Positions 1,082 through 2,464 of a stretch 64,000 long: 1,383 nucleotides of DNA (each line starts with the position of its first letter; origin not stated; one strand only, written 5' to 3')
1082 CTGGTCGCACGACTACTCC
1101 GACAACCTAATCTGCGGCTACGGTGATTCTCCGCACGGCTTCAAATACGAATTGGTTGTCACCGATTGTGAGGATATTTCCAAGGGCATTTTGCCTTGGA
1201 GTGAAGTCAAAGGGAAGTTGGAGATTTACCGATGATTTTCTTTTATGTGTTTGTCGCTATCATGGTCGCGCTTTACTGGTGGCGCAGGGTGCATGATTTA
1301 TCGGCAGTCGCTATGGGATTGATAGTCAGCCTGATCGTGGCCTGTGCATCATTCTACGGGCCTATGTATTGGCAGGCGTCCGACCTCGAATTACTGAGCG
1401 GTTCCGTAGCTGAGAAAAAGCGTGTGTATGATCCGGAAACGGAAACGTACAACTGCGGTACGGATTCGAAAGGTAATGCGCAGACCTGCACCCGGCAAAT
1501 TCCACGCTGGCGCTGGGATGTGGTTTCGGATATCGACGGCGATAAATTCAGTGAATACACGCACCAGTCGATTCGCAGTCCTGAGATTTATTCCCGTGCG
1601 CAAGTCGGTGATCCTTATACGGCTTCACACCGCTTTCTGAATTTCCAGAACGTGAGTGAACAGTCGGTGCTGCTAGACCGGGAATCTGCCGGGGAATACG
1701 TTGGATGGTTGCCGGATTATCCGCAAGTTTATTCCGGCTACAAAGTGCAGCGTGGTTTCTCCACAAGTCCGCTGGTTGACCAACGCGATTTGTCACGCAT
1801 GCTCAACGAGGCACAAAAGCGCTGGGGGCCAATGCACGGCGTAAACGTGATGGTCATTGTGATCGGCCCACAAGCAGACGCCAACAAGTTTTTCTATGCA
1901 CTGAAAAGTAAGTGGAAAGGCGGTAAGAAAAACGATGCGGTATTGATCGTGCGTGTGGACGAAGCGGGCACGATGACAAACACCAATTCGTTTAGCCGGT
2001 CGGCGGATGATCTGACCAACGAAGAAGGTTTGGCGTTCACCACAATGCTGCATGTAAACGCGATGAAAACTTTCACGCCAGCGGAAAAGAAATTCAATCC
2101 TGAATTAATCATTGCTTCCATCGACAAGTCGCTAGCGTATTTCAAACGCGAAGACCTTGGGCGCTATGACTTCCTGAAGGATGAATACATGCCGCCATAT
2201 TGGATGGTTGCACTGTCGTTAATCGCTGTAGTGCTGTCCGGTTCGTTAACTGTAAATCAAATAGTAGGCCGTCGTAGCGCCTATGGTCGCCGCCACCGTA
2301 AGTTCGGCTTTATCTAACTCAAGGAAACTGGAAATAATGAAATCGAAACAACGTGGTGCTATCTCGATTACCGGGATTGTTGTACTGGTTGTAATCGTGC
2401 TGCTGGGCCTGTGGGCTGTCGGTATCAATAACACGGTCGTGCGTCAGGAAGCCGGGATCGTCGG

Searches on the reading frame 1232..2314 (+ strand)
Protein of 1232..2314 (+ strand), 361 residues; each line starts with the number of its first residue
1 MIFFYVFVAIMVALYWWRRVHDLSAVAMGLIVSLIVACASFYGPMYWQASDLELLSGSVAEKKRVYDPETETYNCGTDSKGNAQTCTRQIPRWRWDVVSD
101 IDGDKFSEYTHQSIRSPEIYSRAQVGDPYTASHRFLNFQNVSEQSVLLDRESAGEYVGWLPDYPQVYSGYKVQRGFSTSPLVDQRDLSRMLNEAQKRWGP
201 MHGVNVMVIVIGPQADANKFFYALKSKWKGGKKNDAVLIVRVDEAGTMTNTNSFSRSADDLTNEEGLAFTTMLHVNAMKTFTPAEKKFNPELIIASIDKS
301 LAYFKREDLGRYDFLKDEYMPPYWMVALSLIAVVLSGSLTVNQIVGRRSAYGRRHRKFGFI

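Call 11: search_protein_families(library=pfam, proteins=[window:1232-2314:+], max_evalue=0.001)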
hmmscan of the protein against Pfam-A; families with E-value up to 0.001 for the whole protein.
window:1232-2314:+ (361 aa): 0 families

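Call 19: search_protein_families(library=phrogs, proteins=[window:1232-2314:+], max_evalue=0.001)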
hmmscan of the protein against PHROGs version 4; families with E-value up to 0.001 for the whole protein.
window:1232-2314:+ (361 aa): 2 families
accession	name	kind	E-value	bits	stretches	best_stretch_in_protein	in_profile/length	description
phrog_2087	-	unknown function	1.2e-69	235.9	1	1-337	2-346/360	-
phrog_23737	-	unknown function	5.9e-13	49.7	1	149-353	16-206/212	-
